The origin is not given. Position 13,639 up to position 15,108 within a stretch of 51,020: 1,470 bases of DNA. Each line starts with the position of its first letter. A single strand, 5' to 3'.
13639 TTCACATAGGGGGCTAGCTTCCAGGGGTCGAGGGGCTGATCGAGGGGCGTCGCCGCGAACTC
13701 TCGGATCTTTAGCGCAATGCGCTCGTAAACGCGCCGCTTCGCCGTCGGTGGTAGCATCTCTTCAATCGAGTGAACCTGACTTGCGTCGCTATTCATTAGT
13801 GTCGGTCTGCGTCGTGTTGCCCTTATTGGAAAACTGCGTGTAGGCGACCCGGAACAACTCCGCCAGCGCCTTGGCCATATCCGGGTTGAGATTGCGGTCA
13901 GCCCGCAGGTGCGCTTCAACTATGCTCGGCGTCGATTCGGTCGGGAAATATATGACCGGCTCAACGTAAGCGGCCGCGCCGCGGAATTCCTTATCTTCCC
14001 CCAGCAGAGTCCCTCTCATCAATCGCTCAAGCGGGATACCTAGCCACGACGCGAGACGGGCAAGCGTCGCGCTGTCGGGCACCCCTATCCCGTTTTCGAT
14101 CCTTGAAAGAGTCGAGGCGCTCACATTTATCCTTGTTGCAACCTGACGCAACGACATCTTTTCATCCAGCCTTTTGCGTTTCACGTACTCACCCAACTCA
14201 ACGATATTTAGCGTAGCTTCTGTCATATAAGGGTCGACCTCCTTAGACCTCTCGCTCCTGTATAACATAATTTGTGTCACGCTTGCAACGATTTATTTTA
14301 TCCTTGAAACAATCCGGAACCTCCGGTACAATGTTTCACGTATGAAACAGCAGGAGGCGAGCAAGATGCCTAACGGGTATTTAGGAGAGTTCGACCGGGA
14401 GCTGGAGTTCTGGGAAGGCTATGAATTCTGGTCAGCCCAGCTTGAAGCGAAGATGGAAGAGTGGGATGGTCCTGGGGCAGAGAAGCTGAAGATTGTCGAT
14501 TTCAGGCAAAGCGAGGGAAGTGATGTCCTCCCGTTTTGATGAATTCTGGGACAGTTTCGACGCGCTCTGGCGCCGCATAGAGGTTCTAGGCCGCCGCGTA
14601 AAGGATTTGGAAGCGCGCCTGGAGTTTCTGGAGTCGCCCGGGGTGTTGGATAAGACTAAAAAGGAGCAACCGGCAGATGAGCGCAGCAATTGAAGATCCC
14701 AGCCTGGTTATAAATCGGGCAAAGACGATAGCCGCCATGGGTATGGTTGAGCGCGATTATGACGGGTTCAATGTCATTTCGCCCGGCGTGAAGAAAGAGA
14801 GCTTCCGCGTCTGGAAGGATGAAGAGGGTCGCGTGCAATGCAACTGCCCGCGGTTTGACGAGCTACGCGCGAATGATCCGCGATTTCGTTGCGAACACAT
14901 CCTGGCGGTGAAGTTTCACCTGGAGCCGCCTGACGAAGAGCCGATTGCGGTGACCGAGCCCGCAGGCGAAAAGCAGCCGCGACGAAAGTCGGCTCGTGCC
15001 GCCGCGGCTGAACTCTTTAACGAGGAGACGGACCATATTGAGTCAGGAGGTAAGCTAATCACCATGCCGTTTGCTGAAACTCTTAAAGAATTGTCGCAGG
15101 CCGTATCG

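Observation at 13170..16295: Integrase-less XRE + ImmA/IrrE switch facing a SWIM::Rad52 annealase operon: candidate inducible recombination/defence module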

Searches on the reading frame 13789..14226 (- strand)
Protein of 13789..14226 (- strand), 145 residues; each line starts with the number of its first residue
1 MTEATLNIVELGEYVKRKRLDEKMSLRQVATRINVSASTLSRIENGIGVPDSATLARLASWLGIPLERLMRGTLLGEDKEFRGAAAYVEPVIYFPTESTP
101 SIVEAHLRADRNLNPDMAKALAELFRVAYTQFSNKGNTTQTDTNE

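Call 3: search_protein_families(library=pfam, proteins=[window:13789-14226:-], max_evalue=1)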
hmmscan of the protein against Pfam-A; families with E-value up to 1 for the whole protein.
window:13789-14226:- (145 aa): 20 families
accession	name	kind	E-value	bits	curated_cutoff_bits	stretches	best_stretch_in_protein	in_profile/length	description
PF01381.28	HTH_3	-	8.4e-15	55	23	1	15-68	1-54/55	Helix-turn-helix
PF13560.12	HTH_31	-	3.2e-12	47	27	1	10-67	1-59/64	Helix-turn-helix domain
PF12844.13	HTH_19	-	2.8e-09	37.2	30.2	1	12-73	1-62/64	Helix-turn-helix domain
PF13936.12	HTH_38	-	0.00012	22.2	27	1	18-42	15-39/44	Helix-turn-helix domain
PF13413.12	HTH_25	-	0.0004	20.6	24.6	1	16-46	3-33/62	Helix-turn-helix domain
PF04545.22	Sigma70_r4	-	0.00048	20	24.1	1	19-44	16-41/50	Sigma-70, region 4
PF13443.12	HTH_26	-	0.0006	20.5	22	1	21-67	8-55/63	Cro/C1-type HTH DNA-binding domain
PF02796.21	HTH_7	-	0.0041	17.7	23.8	1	17-43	15-41/45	Helix-turn-helix domain of resolvase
PF04218.19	CENP-B_N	-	0.0055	16.8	21.2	1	18-44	17-43/53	CENP-B N-terminal DNA-binding domain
PF13384.12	HTH_23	-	0.0095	16.2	24.6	1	19-43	13-37/50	Homeodomain-like domain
PF13542.12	HTH_Tnp_ISL3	-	0.02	14.8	27.4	1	23-43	26-46/51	Helix-turn-helix domain of transposase family ISL3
PF01371.25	Trp_repressor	-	0.024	15.2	27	1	19-47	45-73/88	Trp repressor protein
PF04552.19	Sigma54_DBD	-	0.042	14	22.8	1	23-45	49-71/160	Sigma-54, DNA binding domain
PF05225.22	HTH_psq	-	0.083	13.1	20.4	1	22-43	15-36/45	helix-turn-helix, Psq domain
PF20432.4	Xre-like-HTH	-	0.12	13.1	25.8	0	24-42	24-42/63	Antitoxin Xre-like helix-turn-helix domain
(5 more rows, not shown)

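Call 4: search_protein_families(library=phrogs, proteins=[window:13789-14226:-], max_evalue=0.1)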
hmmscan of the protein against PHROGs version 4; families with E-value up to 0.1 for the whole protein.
window:13789-14226:- (145 aa): 35 families (the best 25 are shown)
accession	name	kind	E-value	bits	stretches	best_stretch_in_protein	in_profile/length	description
phrog_8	-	transcription regulation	3.7e-11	44.1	1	10-78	161-224/346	transcriptional regulator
phrog_1373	-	transcription regulation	2.4e-10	41.6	1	10-86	63-139/166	transcriptional regulator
phrog_4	-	transcription regulation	5.5e-10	39.8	1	9-75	135-197/400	transcriptional repressor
phrog_3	-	transcription regulation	9.8e-09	36.5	1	10-97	88-168/430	transcriptional repressor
phrog_5823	-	transcription regulation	1.7e-08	35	1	9-77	5-74/404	transcriptional regulator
phrog_9103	-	transcription regulation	2.3e-08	35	1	10-70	9-68/78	transcriptional repressor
phrog_2328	-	transcription regulation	1.1e-07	32.6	1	19-73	24-78/128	transcriptional repressor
phrog_2439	-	transcription regulation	2.7e-07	30.8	1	12-71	9-68/367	transcriptional regulator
phrog_7241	-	transcription regulation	3.4e-07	31.3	1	19-70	70-121/122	transcriptional regulator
phrog_32768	-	unknown function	1.9e-06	27.8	1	4-71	3-71/446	-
phrog_2967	-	transcription regulation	5.2e-05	23.9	1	9-72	9-72/225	transcriptional regulator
phrog_638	-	transcription regulation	7.7e-05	23.6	1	25-70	19-64/145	transcriptional regulator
phrog_3949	-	transcription regulation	0.00033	21.7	1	25-67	28-70/161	transcriptional repressor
phrog_11187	-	transcription regulation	0.0005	20.8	1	10-46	7-43/63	transcriptional regulator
phrog_3642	-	DNA, RNA and nucleotide metabolism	0.00051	20.9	1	18-62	10-60/79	HTH DNA binding protein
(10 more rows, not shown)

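Call 5: search_protein_families(library=padloc, proteins=[window:13789-14226:-], max_evalue=0.1)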
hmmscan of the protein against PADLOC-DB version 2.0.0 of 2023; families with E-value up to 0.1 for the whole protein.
window:13789-14226:- (145 aa): 15 families
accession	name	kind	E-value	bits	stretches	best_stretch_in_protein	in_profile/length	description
PDLC02926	HTH_VI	-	1.5e-11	42.4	1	11-70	2-61/92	-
PDLC03952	RmrA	-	1e-06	25.8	1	15-67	27-79/395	-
PDLC03951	RmrA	-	1.8e-06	25.2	1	14-72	12-70/400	-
PDLC03946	RmrA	-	3.2e-06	24.1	1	19-70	11-62/357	-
PDLC03956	RmrA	-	5e-06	23.8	1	24-81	23-80/399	-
PDLC03949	RmrA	-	9.2e-06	22.7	1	19-72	11-64/363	-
PDLC03954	RmrA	-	9.3e-06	22.8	1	12-70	12-70/380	-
PDLC03947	RmrA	-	1.3e-05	22.2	1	11-67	12-68/383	-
PDLC03944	RmrA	-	2.8e-05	21.3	1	12-67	8-63/384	-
PDLC03948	RmrA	-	5.4e-05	20.2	1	24-78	22-76/397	-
PDLC03955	RmrA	-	0.00017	18.9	1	22-71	32-81/371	-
PDLC03943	RmrA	-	0.00021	18.5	1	15-65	7-57/370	-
PDLC04142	capH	-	0.00092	18.2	1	11-70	7-66/103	capH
PDLC04133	mad1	-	0.0017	16.7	1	21-45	3-27/60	mads_1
PDLC04775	PDC-M69A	-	0.0026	16.2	1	10-71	7-68/113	-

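Call 17: search_solved_structures(query=window:13789-14226:-, max_evalue=0.01, show_alignments=2)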
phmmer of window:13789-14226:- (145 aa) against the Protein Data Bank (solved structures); distinct sequences matched with E-value up to 0.01: 7.
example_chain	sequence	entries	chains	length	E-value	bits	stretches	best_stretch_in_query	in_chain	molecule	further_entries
8tac_A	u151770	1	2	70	8.5e-05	25.7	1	9-64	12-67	DBP48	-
9f9s_CN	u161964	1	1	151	0.00016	24.9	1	11-79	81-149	Multiprotein-bridging factor 1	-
7nrd_Sh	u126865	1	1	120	0.00051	23.2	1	11-67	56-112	Multiprotein-bridging factor 1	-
6zvi_T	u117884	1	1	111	0.00094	22.4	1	11-66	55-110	MBF1 isoform 1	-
5woq_A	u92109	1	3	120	0.0017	21.5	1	11-72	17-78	Transcriptional regulator ClgR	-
9u9g_A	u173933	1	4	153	0.0021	21.2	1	8-98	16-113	XRE family transcriptional regulator, HipB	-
9sf2_A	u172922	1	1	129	0.0097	19.1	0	12-63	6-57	Transcriptional regulator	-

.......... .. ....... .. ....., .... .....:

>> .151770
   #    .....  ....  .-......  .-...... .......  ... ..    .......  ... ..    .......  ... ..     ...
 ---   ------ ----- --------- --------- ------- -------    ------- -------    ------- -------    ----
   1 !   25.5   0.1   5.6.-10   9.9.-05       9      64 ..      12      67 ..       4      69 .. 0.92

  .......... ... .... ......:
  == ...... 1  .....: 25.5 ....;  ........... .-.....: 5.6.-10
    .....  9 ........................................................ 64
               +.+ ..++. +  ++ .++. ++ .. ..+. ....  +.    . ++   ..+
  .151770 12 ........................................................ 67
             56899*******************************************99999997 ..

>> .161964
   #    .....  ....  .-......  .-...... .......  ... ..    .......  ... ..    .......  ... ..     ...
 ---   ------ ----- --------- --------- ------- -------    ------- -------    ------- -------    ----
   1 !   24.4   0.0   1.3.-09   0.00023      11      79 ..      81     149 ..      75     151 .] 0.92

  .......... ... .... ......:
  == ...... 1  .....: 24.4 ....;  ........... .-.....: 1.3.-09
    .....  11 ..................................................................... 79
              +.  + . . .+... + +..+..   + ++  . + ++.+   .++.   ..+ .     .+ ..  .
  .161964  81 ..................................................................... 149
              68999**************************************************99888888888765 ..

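Call 47: search_solved_structures(query=A3, max_evalue=1, show_alignments=0)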
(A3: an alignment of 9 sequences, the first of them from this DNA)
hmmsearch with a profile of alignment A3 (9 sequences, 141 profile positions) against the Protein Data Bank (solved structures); distinct sequences matched with E-value up to 1: 83 (the best 60 are shown).
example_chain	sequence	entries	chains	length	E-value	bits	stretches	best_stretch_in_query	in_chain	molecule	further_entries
8tac_A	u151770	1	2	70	2.5e-08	36.8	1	7-64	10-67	DBP48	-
9sf2_A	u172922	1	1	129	2.7e-07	33.4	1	12-65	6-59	Transcriptional regulator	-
5woq_A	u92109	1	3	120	5.2e-06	29.3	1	11-84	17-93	Transcriptional regulator ClgR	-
6jq1_A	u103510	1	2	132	3.8e-05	26.5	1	10-77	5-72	Transcriptional regulator, XRE family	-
6rnx_A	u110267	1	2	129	4.9e-05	26.1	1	10-78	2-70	HTH-type transcriptional regulator DdrOC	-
6rnz_A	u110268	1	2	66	5.1e-05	26.1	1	10-72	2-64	HTH-type transcriptional regulator DdrOC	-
6rmq_A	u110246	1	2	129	6.8e-05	25.7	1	10-75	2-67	HTH-type transcriptional regulator DdrOC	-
3qq6_A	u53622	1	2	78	0.0001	25.1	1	11-71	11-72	HTH-type transcriptional regulator sinR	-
5tn0_A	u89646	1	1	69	0.00011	25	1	11-71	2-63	HTH-type transcriptional regulator SinR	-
1b0n_A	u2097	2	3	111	0.00017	24.4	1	11-74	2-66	PROTEIN (SINR PROTEIN) | HTH-TYPE TRANSCRIPTIONAL REGULATOR SINR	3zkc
8bny_A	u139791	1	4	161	0.0003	23.6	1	10-78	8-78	Immunity repressor protein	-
4gqm_A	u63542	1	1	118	0.00068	22.4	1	7-72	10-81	CT009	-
7nrd_Sh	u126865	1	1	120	0.0018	21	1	10-66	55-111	Multiprotein-bridging factor 1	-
6zvi_T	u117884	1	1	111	0.0022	20.8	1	10-66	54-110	MBF1 isoform 1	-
2ofy_A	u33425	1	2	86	0.0023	20.7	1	10-68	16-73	Putative XRE-family transcriptional regulator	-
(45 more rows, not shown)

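Call 49: search_protein_families(library=ncbifam, proteins=[window:13789-14226:-], max_evalue=0.1)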
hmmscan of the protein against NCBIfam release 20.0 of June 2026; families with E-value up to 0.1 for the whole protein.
window:13789-14226:- (145 aa): 15 families
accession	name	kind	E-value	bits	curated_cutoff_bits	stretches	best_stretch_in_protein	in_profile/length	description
TIGR00270.2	TIGR00270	equivalog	1.6e-06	28.1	110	1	8-67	72-132/159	multiprotein bridging factor aMBF1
NF006015.0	PRK08154.1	subfamily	1.4e-05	24.5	204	1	8-71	28-91/314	anaerobic benzoate catabolism transcriptional regulator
NF041951.1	phage_RstR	subfamily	4.7e-05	23.6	80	1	11-70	3-62/108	RstR family transcriptional repressor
TIGR02607.1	antidote_HigA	equivalog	0.00047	19.9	47.7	1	7-63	3-60/81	HigA family addiction module antitoxin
NF010465.0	PRK13890.1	equivalog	0.00094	19.3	96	1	21-76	15-71/121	conjugal transfer protein TrbA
TIGR03070.1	couple_hipB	subfamily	0.0011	18.8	71.65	1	10-65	2-57/58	type II toxin-antitoxin system Y4mF family antitoxin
NF003162.0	PRK04140.1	equivalog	0.0035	16.4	263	1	12-66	128-182/317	transcriptional regulator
NF041677.1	trans_regClgR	equivalog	0.0037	17.3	170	1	11-71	9-69/113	transcriptional regulator ClgR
NF046032.1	TransRegSlrRBacil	equivalog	0.011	15.8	250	1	18-70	9-62/149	HTH-type transcriptional regulator SlrR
NF007257.0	PRK09706.1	subfamily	0.018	14.8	101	1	10-62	5-57/135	transcriptional repressor DicA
NF047948.1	male_kill_WMK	equivalog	0.041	13.3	300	1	10-74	5-70/300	WO male-killing family protein Wmk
NF007408.0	PRK09943.1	equivalog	0.042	13.4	211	1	10-70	7-67/185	HTH-type transcriptional regulator PuuR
TIGR02937.1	sigma70-ECF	superfamily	0.049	13.2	42.9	1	22-45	132-155/165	sigma-70 family RNA polymerase sigma factor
TIGR02395.1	rpoN_sigma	equivalog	0.05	12.7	277.35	1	24-45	324-345/434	RNA polymerase factor sigma-54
NF007271.0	PRK09726.1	equivalog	0.064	13.3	79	0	9-58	11-57/88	type II toxin-antitoxin system antitoxin HipB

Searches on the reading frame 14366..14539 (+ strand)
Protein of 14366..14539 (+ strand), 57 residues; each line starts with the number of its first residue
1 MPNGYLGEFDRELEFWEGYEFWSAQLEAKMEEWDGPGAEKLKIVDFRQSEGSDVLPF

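Call 3: search_protein_families(library=pfam, proteins=[window:14366-14539:+], max_evalue=1)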
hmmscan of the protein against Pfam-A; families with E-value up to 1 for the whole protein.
window:14366-14539:+ (57 aa): 1 family
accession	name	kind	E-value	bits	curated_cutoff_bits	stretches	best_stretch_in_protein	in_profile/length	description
PF13961.12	DUF4219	-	0.14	12.4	27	1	18-34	5-21/27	Domain of unknown function (DUF4219)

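Call 4: search_protein_families(library=phrogs, proteins=[window:14366-14539:+], max_evalue=0.1)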
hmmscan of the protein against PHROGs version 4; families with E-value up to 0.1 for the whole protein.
window:14366-14539:+ (57 aa): 0 families

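Call 5: search_protein_families(library=padloc, proteins=[window:14366-14539:+], max_evalue=0.1)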
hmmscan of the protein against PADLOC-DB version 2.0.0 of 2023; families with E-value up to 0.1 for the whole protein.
window:14366-14539:+ (57 aa): 0 families

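Call 49: search_protein_families(library=ncbifam, proteins=[window:14366-14539:+], max_evalue=0.1)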
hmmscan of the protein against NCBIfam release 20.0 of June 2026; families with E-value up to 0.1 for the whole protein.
window:14366-14539:+ (57 aa): 0 families

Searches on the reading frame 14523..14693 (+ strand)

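Call 3: search_protein_families(library=pfam, proteins=[window:14523-14693:+], max_evalue=1)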
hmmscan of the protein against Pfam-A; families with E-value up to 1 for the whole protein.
window:14523-14693:+ (56 aa): 2 families
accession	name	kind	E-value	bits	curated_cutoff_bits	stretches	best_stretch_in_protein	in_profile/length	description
PF23991.1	DUF7310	-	0.11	13.5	40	1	10-36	30-56/83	Coiled-coil region of unknown function (DUF7310)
PF06825.17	HSBP1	-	0.16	12.3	28.6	1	13-34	23-44/51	Heat shock factor binding protein 1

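Call 4: search_protein_families(library=phrogs, proteins=[window:14523-14693:+], max_evalue=0.1)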
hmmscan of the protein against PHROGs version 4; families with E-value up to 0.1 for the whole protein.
window:14523-14693:+ (56 aa): 0 families

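Call 5: search_protein_families(library=padloc, proteins=[window:14523-14693:+], max_evalue=0.1)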
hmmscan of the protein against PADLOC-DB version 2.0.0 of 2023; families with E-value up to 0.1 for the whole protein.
window:14523-14693:+ (56 aa): 0 families

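Call 49: search_protein_families(library=ncbifam, proteins=[window:14526-14693:+], max_evalue=0.1)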
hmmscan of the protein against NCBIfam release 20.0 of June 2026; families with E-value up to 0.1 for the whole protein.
window:14526-14693:+ (55 aa): 1 family
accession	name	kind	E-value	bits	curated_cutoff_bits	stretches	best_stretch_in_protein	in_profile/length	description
TIGR04391.1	CcmD_alt_fam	subfamily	0.046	13.7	24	1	21-36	21-36/36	CcmD family protein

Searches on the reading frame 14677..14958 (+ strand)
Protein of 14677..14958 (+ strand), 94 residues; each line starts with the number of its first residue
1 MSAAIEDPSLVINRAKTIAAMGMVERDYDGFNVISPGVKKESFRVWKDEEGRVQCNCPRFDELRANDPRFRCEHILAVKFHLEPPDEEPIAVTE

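Call 89: search_protein_families(library=pfam, proteins=[window:14677-14958:+], max_evalue=0.05)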
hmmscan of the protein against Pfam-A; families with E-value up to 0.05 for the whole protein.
seq(94 aa): 1 family
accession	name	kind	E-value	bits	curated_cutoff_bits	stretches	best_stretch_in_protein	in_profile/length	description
PF04434.22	SWIM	-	0.00015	21.7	19.6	1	43-82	1-37/38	SWIM zinc finger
